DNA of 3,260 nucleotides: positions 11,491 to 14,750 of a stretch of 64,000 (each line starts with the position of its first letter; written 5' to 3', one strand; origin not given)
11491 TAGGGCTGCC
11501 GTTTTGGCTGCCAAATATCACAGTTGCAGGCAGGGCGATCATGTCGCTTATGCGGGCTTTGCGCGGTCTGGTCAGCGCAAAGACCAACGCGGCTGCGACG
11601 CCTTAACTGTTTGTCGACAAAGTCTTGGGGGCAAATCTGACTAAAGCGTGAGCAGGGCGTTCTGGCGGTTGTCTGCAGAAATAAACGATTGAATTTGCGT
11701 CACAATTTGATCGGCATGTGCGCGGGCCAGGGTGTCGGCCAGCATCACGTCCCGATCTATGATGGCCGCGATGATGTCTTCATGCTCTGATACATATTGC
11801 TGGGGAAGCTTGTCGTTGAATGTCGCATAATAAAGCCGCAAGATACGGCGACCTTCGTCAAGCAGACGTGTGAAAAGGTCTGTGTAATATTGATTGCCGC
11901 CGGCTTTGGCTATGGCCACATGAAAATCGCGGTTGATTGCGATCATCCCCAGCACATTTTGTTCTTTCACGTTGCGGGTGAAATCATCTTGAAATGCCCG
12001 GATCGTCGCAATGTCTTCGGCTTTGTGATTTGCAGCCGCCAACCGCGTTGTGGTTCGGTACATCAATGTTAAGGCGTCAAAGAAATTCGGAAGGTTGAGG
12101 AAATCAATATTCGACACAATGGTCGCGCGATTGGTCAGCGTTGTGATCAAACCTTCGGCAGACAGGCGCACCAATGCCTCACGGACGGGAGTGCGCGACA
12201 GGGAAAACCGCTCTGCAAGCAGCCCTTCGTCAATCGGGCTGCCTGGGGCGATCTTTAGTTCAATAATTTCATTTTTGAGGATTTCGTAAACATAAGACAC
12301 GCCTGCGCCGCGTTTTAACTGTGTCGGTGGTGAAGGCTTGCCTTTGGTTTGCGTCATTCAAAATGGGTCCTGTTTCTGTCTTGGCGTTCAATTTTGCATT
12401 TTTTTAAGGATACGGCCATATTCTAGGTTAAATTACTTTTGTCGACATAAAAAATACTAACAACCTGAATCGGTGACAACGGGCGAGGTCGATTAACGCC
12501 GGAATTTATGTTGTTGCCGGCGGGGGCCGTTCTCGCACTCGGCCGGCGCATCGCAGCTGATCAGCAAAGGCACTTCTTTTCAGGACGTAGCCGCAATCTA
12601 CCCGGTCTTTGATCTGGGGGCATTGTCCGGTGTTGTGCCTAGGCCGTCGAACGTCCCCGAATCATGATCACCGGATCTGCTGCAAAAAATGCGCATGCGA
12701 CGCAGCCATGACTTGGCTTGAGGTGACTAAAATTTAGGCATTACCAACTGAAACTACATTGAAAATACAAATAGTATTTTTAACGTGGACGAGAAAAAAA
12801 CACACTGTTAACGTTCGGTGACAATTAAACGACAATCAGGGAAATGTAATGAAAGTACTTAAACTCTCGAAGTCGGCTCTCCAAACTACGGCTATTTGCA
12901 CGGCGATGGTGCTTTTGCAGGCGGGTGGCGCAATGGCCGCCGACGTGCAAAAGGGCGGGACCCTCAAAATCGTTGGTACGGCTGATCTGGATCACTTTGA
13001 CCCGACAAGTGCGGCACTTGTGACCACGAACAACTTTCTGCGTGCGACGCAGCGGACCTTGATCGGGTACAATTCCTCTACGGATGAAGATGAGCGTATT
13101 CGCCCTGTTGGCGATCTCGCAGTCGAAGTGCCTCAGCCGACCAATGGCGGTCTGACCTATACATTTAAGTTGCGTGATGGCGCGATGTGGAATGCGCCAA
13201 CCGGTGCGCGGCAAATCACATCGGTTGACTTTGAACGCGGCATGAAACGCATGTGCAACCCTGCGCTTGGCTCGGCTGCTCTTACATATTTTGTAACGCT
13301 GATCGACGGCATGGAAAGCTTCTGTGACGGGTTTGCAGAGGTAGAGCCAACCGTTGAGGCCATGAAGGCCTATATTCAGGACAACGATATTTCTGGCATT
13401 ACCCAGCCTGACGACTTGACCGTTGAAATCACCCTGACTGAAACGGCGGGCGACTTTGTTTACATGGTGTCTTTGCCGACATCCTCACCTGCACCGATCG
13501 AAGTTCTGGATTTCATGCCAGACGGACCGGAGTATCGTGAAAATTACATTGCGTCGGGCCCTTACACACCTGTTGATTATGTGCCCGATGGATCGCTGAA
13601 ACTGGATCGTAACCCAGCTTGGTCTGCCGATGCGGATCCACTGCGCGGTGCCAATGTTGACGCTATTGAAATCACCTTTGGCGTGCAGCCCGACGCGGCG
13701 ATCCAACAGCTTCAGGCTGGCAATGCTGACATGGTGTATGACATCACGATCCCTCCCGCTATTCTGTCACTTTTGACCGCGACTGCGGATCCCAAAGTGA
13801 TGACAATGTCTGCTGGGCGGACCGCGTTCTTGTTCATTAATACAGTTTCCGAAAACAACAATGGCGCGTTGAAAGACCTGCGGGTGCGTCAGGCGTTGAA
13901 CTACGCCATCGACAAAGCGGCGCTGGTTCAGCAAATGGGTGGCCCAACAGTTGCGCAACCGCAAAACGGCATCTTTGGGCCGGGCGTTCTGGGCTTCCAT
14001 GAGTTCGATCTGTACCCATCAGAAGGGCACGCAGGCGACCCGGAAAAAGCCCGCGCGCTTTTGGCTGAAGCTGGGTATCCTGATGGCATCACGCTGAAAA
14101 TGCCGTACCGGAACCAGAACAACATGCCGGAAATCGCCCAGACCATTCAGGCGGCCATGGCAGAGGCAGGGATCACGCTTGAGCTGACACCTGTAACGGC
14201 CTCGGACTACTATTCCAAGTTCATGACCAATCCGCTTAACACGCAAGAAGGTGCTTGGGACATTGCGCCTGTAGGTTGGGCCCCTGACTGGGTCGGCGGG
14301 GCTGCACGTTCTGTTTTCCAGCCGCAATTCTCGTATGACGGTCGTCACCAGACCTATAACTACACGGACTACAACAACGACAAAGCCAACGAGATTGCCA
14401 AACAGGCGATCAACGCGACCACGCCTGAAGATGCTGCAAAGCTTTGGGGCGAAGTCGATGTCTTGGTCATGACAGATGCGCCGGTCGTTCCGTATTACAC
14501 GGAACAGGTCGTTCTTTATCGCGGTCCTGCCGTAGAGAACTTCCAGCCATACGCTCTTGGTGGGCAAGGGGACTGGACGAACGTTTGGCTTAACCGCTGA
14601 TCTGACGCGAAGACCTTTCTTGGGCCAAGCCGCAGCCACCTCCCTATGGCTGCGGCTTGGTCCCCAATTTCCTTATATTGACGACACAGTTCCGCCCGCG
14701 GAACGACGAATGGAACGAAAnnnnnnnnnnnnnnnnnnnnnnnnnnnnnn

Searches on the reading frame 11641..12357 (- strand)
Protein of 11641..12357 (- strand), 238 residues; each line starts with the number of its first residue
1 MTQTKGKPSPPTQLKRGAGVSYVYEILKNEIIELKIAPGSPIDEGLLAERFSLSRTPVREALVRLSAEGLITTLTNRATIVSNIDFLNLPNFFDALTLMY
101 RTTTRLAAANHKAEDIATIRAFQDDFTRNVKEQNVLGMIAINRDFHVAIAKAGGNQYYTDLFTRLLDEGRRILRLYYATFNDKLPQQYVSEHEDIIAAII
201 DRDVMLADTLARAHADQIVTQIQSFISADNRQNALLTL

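Call 74: search_protein_families(library=pfam, proteins=[window:11641-12357:-], max_evalue=0.001)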
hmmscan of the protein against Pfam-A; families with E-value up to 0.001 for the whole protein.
window:11641-12357:- (238 aa): 2 families
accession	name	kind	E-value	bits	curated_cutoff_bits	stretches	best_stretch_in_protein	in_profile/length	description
PF07729.17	FCD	-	1.1e-19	71.5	24.3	1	97-216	7-124/125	FCD domain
PF00392.27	GntR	-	4.7e-15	55.4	27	1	23-81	5-64/64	Bacterial regulatory proteins, gntR family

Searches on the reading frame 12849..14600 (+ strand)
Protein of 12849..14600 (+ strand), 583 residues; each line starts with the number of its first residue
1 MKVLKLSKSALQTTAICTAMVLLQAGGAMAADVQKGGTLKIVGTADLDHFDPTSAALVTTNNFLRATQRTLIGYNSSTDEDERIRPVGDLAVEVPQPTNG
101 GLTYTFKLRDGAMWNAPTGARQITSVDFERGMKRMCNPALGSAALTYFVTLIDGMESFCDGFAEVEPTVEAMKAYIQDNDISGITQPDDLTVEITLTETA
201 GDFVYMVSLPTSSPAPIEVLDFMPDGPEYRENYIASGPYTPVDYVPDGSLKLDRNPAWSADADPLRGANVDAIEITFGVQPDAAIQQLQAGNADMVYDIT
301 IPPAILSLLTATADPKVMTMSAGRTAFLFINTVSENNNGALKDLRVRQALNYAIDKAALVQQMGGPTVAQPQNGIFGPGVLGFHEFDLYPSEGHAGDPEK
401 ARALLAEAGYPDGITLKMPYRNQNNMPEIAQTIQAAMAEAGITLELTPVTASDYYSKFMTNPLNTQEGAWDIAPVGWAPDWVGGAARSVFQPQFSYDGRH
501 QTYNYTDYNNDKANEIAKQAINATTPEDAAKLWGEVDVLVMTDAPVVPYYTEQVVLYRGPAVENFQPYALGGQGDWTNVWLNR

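Call 74: search_protein_families(library=pfam, proteins=[window:12849-14600:+], max_evalue=0.001)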
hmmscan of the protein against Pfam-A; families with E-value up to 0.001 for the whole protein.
window:12849-14600:+ (583 aa): 1 family
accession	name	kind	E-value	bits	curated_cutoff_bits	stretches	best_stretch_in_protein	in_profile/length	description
PF00496.27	SBP_bac_5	-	5.3e-66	223.7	32.4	1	86-481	2-350/368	Bacterial extracellular solute-binding proteins, family 5 Middle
